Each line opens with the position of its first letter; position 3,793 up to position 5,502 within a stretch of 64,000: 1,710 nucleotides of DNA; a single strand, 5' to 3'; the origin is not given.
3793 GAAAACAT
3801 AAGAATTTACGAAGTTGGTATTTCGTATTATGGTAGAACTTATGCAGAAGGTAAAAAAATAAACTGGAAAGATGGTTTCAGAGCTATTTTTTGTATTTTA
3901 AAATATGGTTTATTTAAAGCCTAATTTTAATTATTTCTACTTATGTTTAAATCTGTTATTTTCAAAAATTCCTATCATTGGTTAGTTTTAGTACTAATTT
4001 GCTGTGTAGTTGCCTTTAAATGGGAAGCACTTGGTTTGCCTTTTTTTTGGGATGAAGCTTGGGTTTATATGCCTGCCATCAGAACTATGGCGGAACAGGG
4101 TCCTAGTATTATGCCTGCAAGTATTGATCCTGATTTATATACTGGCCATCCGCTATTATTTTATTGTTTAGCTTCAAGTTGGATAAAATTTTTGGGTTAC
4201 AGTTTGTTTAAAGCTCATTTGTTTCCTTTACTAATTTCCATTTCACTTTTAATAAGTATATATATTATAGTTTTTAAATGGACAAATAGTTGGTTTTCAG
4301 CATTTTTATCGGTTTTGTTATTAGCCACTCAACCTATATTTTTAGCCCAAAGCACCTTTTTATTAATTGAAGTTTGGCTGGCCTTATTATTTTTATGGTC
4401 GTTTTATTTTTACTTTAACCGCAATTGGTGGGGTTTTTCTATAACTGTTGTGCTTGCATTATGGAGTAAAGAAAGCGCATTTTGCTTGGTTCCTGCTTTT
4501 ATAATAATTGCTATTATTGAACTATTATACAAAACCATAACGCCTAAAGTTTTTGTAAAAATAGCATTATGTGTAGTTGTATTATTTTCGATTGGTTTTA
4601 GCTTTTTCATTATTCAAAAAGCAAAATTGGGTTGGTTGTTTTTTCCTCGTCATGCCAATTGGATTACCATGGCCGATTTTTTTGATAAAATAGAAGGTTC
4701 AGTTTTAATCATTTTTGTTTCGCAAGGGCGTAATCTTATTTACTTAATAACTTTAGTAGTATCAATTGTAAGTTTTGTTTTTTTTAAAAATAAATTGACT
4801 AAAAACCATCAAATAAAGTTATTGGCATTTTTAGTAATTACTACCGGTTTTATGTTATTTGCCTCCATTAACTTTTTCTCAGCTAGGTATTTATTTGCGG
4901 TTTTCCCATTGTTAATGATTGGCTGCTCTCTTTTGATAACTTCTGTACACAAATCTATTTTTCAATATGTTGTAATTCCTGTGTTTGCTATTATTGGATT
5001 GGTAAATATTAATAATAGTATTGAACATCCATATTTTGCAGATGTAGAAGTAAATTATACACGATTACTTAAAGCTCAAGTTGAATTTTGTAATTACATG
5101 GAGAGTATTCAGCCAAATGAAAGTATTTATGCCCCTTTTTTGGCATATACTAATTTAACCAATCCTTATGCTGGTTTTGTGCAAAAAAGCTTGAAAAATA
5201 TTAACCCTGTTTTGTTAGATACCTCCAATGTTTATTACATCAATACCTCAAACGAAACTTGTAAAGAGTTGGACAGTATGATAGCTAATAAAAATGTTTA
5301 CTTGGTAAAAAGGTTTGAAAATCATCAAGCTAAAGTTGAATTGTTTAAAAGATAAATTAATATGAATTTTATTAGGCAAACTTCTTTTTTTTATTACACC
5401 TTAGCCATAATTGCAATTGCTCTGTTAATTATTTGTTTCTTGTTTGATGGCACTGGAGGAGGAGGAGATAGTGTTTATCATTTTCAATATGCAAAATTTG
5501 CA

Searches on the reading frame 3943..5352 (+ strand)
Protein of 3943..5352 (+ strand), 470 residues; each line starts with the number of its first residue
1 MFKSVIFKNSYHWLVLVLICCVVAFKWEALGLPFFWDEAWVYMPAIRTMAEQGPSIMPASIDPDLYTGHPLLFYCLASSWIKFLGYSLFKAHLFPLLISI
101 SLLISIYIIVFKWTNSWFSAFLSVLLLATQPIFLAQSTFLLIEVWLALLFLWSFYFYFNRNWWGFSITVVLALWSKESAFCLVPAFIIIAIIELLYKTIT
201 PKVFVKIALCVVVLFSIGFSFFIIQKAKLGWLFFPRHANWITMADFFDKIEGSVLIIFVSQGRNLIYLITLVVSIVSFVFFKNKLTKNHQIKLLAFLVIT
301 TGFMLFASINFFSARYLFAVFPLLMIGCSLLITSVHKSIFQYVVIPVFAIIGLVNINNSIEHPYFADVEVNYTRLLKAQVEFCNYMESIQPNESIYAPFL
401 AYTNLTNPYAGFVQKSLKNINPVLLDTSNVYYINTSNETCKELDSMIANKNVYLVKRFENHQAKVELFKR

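Call 27: search_protein_families(library=pfam, proteins=[window:3943-5352:+], max_evalue=0.001)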
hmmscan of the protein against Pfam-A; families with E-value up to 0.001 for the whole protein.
window:3943-5352:+ (470 aa): 1 family
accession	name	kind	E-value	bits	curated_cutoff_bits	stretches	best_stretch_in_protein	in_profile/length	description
PF13231.12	PMT_2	-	0.0001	23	26.1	1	69-216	2-155/160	Dolichyl-phosphate-mannose-protein mannosyltransferase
